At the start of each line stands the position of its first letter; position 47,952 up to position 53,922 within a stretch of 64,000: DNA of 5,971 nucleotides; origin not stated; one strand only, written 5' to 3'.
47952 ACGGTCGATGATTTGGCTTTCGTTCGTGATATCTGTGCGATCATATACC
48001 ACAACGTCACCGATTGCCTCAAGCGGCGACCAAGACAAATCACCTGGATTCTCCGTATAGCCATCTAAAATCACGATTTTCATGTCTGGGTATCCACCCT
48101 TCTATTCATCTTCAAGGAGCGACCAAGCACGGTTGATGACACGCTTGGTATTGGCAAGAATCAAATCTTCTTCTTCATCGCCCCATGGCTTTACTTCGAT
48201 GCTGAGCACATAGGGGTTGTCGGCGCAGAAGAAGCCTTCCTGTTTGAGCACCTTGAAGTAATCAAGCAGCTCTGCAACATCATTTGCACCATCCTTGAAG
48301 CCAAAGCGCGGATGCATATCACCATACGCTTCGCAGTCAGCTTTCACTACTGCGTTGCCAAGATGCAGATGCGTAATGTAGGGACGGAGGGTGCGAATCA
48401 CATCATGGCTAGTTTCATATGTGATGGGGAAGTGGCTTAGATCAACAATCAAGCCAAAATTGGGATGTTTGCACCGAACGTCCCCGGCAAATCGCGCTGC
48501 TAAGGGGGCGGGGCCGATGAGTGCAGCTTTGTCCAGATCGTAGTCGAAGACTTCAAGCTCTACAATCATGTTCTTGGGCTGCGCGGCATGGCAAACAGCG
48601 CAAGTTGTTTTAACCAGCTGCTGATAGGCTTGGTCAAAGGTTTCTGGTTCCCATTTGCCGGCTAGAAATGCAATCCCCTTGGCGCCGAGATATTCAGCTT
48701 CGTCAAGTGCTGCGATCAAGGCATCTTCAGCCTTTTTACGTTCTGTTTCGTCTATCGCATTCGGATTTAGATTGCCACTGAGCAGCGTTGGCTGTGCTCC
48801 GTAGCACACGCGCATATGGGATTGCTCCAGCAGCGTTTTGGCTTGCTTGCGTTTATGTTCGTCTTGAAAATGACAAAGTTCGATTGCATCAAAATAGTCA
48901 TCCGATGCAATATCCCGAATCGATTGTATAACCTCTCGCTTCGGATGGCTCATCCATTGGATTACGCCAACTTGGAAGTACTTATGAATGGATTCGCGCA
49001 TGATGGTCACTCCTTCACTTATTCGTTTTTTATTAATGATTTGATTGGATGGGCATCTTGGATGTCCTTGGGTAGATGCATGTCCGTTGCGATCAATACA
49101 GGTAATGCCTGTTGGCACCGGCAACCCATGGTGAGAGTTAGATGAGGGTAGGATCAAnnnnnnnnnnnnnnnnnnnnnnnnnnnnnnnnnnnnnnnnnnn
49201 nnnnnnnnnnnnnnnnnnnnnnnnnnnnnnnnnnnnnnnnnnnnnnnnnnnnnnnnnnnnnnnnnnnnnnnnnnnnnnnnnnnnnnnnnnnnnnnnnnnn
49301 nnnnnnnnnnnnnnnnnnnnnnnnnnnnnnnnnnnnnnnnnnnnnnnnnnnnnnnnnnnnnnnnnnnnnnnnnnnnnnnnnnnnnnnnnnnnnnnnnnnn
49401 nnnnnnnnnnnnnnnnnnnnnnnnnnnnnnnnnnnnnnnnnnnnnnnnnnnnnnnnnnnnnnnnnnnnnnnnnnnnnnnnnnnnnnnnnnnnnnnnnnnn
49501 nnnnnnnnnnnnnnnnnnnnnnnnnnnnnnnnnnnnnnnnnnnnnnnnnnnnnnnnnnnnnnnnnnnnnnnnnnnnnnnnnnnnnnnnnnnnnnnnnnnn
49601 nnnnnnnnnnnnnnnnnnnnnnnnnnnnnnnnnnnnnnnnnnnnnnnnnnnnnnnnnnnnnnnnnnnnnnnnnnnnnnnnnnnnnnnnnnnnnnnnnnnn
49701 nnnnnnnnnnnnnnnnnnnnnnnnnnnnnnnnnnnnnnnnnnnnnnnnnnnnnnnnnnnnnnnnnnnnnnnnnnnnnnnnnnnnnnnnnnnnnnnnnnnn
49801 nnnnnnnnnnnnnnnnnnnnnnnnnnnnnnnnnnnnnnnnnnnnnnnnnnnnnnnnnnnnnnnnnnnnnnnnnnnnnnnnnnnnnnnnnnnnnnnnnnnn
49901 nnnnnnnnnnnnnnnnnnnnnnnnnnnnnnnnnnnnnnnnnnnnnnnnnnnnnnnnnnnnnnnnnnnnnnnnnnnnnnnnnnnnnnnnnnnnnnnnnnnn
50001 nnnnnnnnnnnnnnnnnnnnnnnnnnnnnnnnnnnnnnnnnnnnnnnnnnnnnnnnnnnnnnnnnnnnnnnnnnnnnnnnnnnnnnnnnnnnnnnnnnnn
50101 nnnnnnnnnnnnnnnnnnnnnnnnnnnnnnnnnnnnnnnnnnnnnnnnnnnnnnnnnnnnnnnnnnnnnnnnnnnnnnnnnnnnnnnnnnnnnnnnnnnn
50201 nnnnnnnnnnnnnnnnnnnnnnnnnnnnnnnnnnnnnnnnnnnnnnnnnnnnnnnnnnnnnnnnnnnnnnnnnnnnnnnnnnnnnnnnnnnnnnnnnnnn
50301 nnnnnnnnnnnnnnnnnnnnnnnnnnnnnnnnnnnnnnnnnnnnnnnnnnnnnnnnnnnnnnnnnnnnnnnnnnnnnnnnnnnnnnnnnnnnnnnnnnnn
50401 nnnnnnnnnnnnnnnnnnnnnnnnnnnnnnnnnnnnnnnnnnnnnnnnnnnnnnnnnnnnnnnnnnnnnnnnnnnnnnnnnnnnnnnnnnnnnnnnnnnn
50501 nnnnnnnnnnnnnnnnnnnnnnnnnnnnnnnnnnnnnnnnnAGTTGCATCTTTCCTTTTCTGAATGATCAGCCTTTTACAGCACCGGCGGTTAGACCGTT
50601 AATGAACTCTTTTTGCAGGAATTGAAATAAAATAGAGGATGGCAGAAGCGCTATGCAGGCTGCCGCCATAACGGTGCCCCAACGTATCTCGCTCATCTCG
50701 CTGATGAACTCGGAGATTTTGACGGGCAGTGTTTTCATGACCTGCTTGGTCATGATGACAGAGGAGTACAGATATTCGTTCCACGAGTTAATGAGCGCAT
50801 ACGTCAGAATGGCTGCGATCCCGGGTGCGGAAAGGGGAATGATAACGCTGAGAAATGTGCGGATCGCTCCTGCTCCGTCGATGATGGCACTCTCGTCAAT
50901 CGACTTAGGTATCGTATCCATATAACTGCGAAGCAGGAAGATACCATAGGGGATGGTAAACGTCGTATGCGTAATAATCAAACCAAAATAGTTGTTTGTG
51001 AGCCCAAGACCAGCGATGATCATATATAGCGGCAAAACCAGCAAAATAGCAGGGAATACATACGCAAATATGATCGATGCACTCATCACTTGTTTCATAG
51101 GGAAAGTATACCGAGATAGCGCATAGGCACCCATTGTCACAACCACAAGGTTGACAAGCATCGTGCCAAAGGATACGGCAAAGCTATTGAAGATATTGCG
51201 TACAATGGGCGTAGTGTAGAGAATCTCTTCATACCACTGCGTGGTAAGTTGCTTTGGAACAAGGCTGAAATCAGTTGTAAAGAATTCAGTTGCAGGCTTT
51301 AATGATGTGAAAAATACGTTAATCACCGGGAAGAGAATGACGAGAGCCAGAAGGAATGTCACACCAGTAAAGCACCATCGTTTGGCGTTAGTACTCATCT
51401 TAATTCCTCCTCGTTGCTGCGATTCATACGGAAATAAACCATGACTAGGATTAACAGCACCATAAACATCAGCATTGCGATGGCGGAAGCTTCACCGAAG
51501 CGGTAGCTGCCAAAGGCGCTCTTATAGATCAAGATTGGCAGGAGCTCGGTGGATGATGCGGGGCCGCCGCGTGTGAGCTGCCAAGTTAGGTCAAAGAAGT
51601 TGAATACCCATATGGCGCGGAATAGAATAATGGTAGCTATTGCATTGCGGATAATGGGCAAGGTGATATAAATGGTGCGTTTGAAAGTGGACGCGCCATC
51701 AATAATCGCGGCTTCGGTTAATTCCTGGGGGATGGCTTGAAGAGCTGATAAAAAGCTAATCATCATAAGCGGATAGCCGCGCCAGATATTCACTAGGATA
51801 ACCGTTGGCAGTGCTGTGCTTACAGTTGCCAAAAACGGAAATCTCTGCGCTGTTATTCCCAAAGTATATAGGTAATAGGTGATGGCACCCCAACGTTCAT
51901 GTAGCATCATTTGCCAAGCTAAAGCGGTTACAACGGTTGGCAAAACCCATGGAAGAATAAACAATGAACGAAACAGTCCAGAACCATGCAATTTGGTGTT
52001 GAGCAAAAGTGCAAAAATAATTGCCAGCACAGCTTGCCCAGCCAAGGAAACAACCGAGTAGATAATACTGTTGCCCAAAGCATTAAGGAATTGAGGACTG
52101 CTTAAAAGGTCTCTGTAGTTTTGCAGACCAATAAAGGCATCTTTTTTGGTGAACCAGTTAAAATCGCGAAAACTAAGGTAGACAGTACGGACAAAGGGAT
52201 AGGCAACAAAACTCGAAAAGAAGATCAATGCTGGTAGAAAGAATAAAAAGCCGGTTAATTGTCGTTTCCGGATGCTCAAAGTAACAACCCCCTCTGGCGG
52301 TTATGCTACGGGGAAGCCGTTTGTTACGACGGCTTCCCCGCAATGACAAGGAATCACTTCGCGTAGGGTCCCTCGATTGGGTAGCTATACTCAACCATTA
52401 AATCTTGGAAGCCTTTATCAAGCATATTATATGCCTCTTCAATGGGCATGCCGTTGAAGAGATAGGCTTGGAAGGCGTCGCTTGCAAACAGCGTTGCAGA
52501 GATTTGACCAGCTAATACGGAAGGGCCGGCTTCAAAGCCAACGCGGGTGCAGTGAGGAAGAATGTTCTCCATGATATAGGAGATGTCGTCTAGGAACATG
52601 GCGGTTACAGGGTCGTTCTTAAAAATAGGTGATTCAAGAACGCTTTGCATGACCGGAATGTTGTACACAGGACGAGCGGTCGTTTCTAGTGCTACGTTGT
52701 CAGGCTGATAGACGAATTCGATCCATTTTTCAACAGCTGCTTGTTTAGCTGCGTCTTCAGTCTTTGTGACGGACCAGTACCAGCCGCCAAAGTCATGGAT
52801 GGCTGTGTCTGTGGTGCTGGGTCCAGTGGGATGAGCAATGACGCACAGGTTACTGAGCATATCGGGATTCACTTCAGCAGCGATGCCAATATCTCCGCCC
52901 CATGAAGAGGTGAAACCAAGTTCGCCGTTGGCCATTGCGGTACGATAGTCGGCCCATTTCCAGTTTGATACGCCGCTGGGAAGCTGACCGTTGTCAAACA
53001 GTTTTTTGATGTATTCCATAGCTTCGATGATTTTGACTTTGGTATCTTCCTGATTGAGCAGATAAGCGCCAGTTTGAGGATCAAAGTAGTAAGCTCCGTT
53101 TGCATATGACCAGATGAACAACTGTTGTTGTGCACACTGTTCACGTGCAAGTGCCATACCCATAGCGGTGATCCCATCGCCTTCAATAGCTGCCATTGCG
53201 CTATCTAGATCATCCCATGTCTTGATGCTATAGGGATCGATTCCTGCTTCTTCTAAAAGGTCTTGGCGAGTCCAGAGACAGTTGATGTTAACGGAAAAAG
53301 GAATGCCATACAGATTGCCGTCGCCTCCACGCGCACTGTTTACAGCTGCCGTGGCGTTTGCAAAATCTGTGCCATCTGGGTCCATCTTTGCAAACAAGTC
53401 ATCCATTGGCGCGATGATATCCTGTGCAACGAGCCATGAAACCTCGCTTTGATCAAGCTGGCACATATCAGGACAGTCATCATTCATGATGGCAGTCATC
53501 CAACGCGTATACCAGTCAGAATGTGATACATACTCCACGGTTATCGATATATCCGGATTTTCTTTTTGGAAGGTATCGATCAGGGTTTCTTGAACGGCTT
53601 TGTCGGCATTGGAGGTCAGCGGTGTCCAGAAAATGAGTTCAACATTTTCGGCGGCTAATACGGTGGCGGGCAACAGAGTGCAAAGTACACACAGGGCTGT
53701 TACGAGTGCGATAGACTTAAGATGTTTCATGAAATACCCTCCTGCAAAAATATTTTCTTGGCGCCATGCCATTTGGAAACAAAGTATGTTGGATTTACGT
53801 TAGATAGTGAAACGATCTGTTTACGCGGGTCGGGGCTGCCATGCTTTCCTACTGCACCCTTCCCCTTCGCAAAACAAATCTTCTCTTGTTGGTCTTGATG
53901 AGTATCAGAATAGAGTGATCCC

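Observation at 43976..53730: IclR-linked catabolic locus combining a sugar importer with FAD oxidoreductase, TIM-barrel, glycerate-dehydrogenase-like and Gcl-like enzymes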

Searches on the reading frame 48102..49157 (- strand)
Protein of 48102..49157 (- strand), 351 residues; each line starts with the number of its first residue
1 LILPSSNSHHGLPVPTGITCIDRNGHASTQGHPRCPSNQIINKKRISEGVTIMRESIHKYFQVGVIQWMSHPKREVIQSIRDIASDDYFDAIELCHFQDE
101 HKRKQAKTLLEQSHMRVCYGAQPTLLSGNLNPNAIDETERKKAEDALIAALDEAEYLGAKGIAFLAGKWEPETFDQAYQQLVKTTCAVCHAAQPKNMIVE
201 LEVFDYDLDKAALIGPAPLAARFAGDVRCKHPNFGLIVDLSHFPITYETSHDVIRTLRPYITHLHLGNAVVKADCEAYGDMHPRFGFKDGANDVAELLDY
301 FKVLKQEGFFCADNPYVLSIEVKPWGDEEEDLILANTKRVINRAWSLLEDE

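Call 3: search_protein_families(library=pfam, proteins=[window:48102-49157:-])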
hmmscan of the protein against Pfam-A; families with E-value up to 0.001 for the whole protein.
window:48102-49157:- (351 aa): 1 family
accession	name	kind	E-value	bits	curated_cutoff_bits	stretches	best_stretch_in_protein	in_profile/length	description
PF01261.30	AP_endonuc_2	-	1.5e-15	58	31.1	1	89-321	9-230/249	Xylose isomerase-like TIM barrel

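Call 4: search_protein_families(library=ncbifam, proteins=[window:48102-49157:-])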
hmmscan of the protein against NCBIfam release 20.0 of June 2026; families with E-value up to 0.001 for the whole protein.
window:48102-49157:- (351 aa): 1 family
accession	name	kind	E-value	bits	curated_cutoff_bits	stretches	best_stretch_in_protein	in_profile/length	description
NF041099.2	keto_glucon_epim_IolO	equivalog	2.6e-06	26.9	300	1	75-268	22-213/269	5-keto-L-gluconate epimerase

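Call 20: search_solved_structures(query=window:48102-49157:-, max_evalue=0.01)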
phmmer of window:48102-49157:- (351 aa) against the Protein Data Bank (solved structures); distinct sequences matched with E-value up to 0.01: 1.
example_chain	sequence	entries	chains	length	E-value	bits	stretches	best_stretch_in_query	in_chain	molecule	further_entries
3dx5_A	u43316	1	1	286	0.0099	18.2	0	121-295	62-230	uncharacterized protein AsbF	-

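Call 57: find_homologous_proteins(query=window:48102-49001:-)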
Query window:48102-49001:- (299 aa): 5766 proteins with E <= 0.001 among 6945 candidates; the best 120 are listed.
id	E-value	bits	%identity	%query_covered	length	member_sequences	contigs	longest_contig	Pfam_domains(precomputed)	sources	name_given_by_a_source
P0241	5.9e-194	661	96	100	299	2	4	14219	PF01261.31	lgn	-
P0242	5.7e-164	563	83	100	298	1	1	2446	PF01261.31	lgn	-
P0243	9.7e-164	562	66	99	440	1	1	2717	PF01261.31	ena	-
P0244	7.7e-155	533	77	100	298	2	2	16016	PF01261.31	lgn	-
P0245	1.9e-154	531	78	100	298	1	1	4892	PF01261.31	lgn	-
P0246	2.5e-154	531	78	100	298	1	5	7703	PF01261.31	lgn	-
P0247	2.5e-154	531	78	100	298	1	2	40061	PF01261.31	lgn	-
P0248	2.6e-154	531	78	100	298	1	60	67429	PF01261.31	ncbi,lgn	-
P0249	2.6e-154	531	78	100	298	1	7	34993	PF01261.31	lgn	-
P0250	2.6e-154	531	78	100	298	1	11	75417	PF01261.31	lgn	-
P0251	2.6e-154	531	78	100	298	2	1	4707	PF01261.31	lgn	-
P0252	3.5e-154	531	78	100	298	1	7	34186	PF01261.31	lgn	-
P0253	3.5e-154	531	78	100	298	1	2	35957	PF01261.31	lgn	-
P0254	4.9e-154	530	78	100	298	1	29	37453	PF01261.31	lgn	-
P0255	6.8e-154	530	78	100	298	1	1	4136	PF01261.31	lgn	-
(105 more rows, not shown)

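Call 69: predict_structure(alignment_id=A3)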
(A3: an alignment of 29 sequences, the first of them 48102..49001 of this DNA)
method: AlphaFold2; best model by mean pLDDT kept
length: 299 residues; sequences in the alignment: 29
mean_pLDDT: 87.6   pTM: 0.88
mean pLDDT of the five models: 87.6, 86.7, 86.1, 84.7, 84.0
residues with pLDDT >= 90: 197; 70-90: 60; 50-70: 27; < 50: 15
segments of 3 or more residues with pLDDT < 50: 155-157, 228-239
pLDDT, mean of each block of 10 residues (from residue 1): 86 92 96 97 96 98 96 93 97 98 97 91 96 99 97 59 86 97 86 68 93 78 59 47 83 93 91 84 89 88
secondary structure, 60 per line:
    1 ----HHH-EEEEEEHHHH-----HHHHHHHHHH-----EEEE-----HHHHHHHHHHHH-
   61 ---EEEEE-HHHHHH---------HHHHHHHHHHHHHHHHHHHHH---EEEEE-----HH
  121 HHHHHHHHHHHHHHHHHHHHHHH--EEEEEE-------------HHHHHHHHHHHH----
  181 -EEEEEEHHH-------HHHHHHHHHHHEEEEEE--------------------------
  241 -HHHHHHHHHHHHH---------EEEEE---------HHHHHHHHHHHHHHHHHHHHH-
elements in order: E9-14 H15-18 H24-33 E39-42 H48-59 E64-68 H70-75 H85-105 E109-113 H119-143 E146-151 H165-176 E182-187 H198-208 E209-214 H242-254 E264-268 H278-298

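Call 74: fold_search(model_id=the predicted structure, library=pdb)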
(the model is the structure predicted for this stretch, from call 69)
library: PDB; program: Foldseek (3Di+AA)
matches with E <= 10: 1924; with E <= 0.001: 666
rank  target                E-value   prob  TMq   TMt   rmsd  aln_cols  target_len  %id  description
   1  4q7i_B                6.3e-14  1.00  0.68  0.70   5.0       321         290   18  Crystal structure of engineered thermostable D-tagatose 3-epimerase PcDTE-Var8 (released 2014-10-22)
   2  4pgl_A                1.3e-13  1.00  0.68  0.68   4.9       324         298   17  Crystal structure of engineered D-tagatose 3-epimerase PcDTE-ILS6 (released 2014-10-22)
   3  4q7i_A                1.3e-13  1.00  0.67  0.67   5.6       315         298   18  Crystal structure of engineered thermostable D-tagatose 3-epimerase PcDTE-Var8 (released 2014-10-22)
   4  8xiv                  3.7e-13  1.00  0.71  0.73   4.0       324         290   15  Production of D-psicose (released 2024-12-25)
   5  4xsl_D                5.3e-13  1.00  0.65  0.66   5.7       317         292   17  Crystal strcutre of D-tagatose 3-epimerase C66S from Pseudomonas cichorii in complex with glycerol (released 2016-01-27)
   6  4pgl_B                6.7e-13  1.00  0.68  0.69   5.3       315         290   17  Crystal structure of engineered D-tagatose 3-epimerase PcDTE-ILS6 (released 2014-10-22)
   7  4xsl_A                7.5e-13  1.00  0.67  0.68   5.5       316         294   18  Crystal strcutre of D-tagatose 3-epimerase C66S from Pseudomonas cichorii in complex with glycerol (released 2016-01-27)
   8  4ytr_B                8.5e-13  1.00  0.69  0.69   4.6       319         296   18  Crystal structure of D-tagatose 3-epimerase C66S from Pseudomonas cichorii in complex with 1-deoxy L-tagatose (released 2016-03-23)
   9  4pfh_B                9.0e-13  1.00  0.68  0.70   5.2       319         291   17  Crystal structure of engineered D-tagatose 3-epimerase PcDTE-IDF8 (released 2014-10-22)
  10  2ou4_B                1.1e-12  1.00  0.66  0.69   5.5       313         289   18  Crystal structure of D-tagatose 3-epimerase from Pseudomonas cichorii (released 2007-12-25)
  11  7x7w_A                1.1e-12  1.00  0.72  0.75   4.1       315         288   17  The X-ray Crystallographic Structure of D-Psicose 3-epimerase from Clostridia bacterium (released 2022-09-07)
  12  1k77                  1.2e-12  1.00  0.68  0.77   4.1       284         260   18  Crystal Structure of EC1530, a Putative Oxygenase from Escherichia coli (released 2002-03-13)
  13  4xsl_C                1.2e-12  1.00  0.66  0.67   5.6       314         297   18  Crystal strcutre of D-tagatose 3-epimerase C66S from Pseudomonas cichorii in complex with glycerol (released 2016-01-27)
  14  2ou4_A                1.5e-12  1.00  0.66  0.68   5.7       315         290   18  Crystal structure of D-tagatose 3-epimerase from Pseudomonas cichorii (released 2007-12-25)
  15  4pfh_A                1.7e-12  1.00  0.67  0.67   5.6       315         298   17  Crystal structure of engineered D-tagatose 3-epimerase PcDTE-IDF8 (released 2014-10-22)
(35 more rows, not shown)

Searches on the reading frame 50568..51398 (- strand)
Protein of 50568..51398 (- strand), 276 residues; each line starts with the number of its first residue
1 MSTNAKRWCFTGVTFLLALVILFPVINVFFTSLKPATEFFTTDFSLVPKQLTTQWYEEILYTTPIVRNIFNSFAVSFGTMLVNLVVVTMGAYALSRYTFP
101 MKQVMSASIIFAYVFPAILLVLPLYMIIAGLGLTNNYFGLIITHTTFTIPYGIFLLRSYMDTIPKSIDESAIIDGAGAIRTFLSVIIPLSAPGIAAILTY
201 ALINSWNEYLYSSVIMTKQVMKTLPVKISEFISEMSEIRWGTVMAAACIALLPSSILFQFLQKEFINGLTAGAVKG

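Call 3: search_protein_families(library=pfam, proteins=[window:50568-51398:-])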
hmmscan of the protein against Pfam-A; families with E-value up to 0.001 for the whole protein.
window:50568-51398:- (276 aa): 1 family
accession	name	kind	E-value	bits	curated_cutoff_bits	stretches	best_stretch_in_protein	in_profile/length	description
PF00528.27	BPD_transp_1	-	1.5e-16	61.1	26.4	1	89-263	4-176/184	Binding-protein-dependent transport system inner membrane component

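Call 4: search_protein_families(library=ncbifam, proteins=[window:50568-51398:-])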
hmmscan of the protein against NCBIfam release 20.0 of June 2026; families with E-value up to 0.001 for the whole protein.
window:50568-51398:- (276 aa): 16 families
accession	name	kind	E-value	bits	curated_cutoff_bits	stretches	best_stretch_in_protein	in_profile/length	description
NF040932.1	ABC_arch_GlcU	equivalog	7.9e-35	120.8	340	1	14-271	9-266/272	glucose ABC transporter permease GlcU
NF008231.0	PRK10998.1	equivalog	1.5e-32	113.4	261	1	19-276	25-296/296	maltose ABC transporter permease MalG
NF008210.0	PRK10973.1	equivalog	2.2e-32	112.9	297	1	16-270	18-277/281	sn-glycerol-3-phosphate ABC transporter permease UgpE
NF007047.0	PRK09500.1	equivalog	8.3e-20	71.5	326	1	37-232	28-222/257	spermidine/putrescine ABC transporter permease PotC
TIGR01581.1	Mo_ABC_porter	hypoth_equivalog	2.3e-10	40.4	210.3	1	58-229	12-197/225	ABC transporter permease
NF006939.0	PRK09421.1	equivalog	6.1e-08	32.3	262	1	64-240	7-202/230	molybdate ABC transporter permease subunit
NF043073.1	MMSYN1_0195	equivalog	6.1e-08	31.3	1250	1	19-209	15-199/1021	spermidine/putrescine ABC transporter permease/substrate-binding protein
TIGR02139.1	permease_CysT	equivalog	6.4e-08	32.5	246.1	1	49-223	32-218/265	sulfate ABC transporter permease subunit CysT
TIGR02141.1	modB_ABC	equivalog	2.3e-07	30.7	182.6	1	72-249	3-196/208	molybdate ABC transporter permease subunit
NF007889.0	PRK10592.1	equivalog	6e-07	29.3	476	1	41-229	37-231/281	putrescine ABC transporter permease PotI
NF011624.0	PRK15050.1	equivalog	8.3e-07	28.4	247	1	7-258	26-279/297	2-aminoethylphosphonate ABC transporter permease subunit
TIGR03262.1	PhnU2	equivalog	1.5e-06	27.1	593.25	1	13-255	10-247/546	putative 2-aminoethylphosphonate ABC transporter permease subunit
NF040839.1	tungstate_WtpB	equivalog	2e-06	27.6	340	1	60-202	37-192/251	tungstate ABC transporter permease WtpB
NF007852.0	PRK10561.1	equivalog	2.1e-06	27.8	335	1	146-204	167-225/295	sn-glycerol-3-phosphate ABC transporter permease UgpA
TIGR00969.1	3a0106s02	subfamily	1.4e-05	24.7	240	1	13-251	23-257/272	sulfate ABC transporter permease subunit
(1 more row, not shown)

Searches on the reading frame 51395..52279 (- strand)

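Call 3: search_protein_families(library=pfam, proteins=[window:51395-52279:-])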
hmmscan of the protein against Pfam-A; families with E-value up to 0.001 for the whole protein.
window:51395-52279:- (294 aa): 1 family
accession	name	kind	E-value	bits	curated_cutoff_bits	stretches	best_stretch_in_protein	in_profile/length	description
PF00528.27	BPD_transp_1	-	1.3e-13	51.6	26.4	1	84-281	3-172/184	Binding-protein-dependent transport system inner membrane component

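Call 4: search_protein_families(library=ncbifam, proteins=[window:51395-52279:-])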
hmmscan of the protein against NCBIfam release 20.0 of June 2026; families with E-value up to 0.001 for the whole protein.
window:51395-52279:- (294 aa): 18 families
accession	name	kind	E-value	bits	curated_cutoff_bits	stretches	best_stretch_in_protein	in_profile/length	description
NF007852.0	PRK10561.1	equivalog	1.1e-30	107.5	335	1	7-286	11-288/295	sn-glycerol-3-phosphate ABC transporter permease UgpA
NF040931.1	ABC_arch_GlcT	equivalog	1.2e-28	100.5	360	1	15-282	3-267/278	glucose ABC transporter permease GlcT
NF008232.0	PRK10999.1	equivalog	1.6e-28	99.7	392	1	50-289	265-518/520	maltose ABC transporter permease MalF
NF011624.0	PRK15050.1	equivalog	1.3e-19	70.4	247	1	4-290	18-290/297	2-aminoethylphosphonate ABC transporter permease subunit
TIGR03262.1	PhnU2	equivalog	7e-17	61.3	593.25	1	19-292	12-263/546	putative 2-aminoethylphosphonate ABC transporter permease subunit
TIGR03226.1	PhnU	equivalog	3.9e-13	49.5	283.45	1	7-289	39-307/311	2-aminoethylphosphonate ABC transporter permease subunit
TIGR02141.1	modB_ABC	equivalog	2.2e-12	47.1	182.6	1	71-282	3-202/208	molybdate ABC transporter permease subunit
TIGR02139.1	permease_CysT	equivalog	1.3e-11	44.6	246.1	1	47-282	31-255/265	sulfate ABC transporter permease subunit CysT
TIGR01581.1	Mo_ABC_porter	hypoth_equivalog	5.6e-11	42.4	210.3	1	56-279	11-225/225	ABC transporter permease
TIGR02140.1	permease_CysW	equivalog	1.2e-10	41.3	329.1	1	51-281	32-252/261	sulfate ABC transporter permease subunit CysW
NF007963.0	PRK10683.1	equivalog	4.5e-10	39.4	489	1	11-290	42-313/317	putrescine ABC transporter permease PotH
TIGR00969.1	3a0106s02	subfamily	9.3e-10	38.4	240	1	50-281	45-265/272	sulfate ABC transporter permease subunit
NF007044.0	PRK09497.1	equivalog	2.4e-09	37.1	348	1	24-288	22-277/285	spermidine/putrescine ABC transporter permease PotB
NF006956.0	PRK09433.2-5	equivalog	1.6e-08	33.6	984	1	84-290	80-275/543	thiamine/thiamine pyrophosphate ABC transporter permease ThiP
NF006939.0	PRK09421.1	equivalog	9.4e-08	31.7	262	1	62-218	6-155/230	molybdate ABC transporter permease subunit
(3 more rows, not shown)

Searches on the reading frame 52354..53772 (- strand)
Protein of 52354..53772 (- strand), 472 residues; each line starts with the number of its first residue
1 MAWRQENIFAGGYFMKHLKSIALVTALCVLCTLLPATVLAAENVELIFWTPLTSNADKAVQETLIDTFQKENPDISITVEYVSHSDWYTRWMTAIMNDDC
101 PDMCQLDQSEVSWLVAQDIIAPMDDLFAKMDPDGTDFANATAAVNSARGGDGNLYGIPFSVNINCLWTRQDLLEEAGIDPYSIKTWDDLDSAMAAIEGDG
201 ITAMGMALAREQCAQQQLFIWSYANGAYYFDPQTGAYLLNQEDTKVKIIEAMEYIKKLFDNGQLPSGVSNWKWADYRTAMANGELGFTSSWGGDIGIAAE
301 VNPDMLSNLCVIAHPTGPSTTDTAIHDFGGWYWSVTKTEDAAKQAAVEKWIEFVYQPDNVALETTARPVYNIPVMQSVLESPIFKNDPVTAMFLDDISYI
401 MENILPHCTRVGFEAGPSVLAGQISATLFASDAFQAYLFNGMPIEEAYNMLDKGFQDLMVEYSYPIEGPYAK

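Call 3: search_protein_families(library=pfam, proteins=[window:52354-53772:-])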
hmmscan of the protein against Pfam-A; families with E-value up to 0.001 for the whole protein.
window:52354-53772:- (472 aa): 2 families
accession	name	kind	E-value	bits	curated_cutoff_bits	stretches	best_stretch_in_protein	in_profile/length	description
PF01547.30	SBP_bac_1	-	6.2e-36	125.4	26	1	58-360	8-306/307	Bacterial extracellular solute-binding protein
PF13416.11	SBP_bac_8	-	3.1e-31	109.7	27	1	64-388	2-275/279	Bacterial extracellular solute-binding protein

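Call 4: search_protein_families(library=ncbifam, proteins=[window:52354-53772:-])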
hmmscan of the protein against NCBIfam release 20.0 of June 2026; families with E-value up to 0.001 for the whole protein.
window:52354-53772:- (472 aa): 2 families
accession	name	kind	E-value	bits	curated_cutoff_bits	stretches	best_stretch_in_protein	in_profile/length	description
NF008211.0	PRK10974.1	equivalog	2.4e-10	39.6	411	1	18-214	6-198/439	sn-glycerol-3-phosphate ABC transporter substrate-binding protein UgpB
NF053763.1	ABCarbgalBndGanS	equivalog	1.5e-05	23.9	700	1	139-268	124-246/420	galactooligosaccharide ABC transporter substrate-binding protein GanS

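Call 29: search_solved_structures(query=window:52354-53730:-, max_evalue=0.001)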
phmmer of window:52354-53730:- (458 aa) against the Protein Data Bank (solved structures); distinct sequences matched with E-value up to 0.001: 65 (the best 60 are shown).
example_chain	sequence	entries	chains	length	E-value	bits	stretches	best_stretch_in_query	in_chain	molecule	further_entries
3uor_A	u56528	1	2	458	2e-15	59.8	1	45-184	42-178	ABC transporter sugar binding protein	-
6dtq_A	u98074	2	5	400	1.9e-12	50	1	48-394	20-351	maltose-binding protein MalE3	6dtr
8xba_A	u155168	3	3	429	4.3e-11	45.5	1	20-210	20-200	XylA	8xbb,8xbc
5f7v_A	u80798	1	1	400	5.3e-11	45.2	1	32-181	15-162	Lmo0181 protein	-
6x84_A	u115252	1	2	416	1.9e-10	43.4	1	33-347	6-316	sn-glycerol-3-phosphate-binding periplasmic protein UgpB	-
8vqk_A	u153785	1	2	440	2.3e-10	43.2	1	7-376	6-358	Putative ABC transporter periplasmic-binding protein YcjN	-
4rya_A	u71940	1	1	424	5.5e-10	41.9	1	39-360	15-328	ABC transporter substrate binding protein (Sorbitol)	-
5ysb_A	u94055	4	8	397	5.5e-10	41.9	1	50-382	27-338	Lin1841 protein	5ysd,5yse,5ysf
4aq4_A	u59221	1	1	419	7.7e-10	41.4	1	32-347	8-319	SN-GLYCEROL-3-PHOSPHATE-BINDING PERIPLASMIC PROTEIN UGPB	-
8art_A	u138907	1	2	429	1.4e-09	40.5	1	26-354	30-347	Putative secreted maltose-binding protein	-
7x0i_A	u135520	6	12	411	2.3e-09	39.8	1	30-379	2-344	CbpB | CpbB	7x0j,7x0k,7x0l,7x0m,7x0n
8ula_A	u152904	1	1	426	3.1e-09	39.4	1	47-381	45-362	Extracellular solute-binding protein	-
4qrz_A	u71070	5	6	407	7.2e-09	38.2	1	28-323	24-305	ABC-TYPE SUGAR TRANSPORTER | ABC transporter, substrate binding protein (Sugar)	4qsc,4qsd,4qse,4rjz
4r9f_A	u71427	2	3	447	9.5e-09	37.8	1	29-182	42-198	MBP1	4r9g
9ry2_A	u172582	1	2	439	1.8e-08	36.9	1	39-342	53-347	Sugar ABC transporter, sugar-binding protein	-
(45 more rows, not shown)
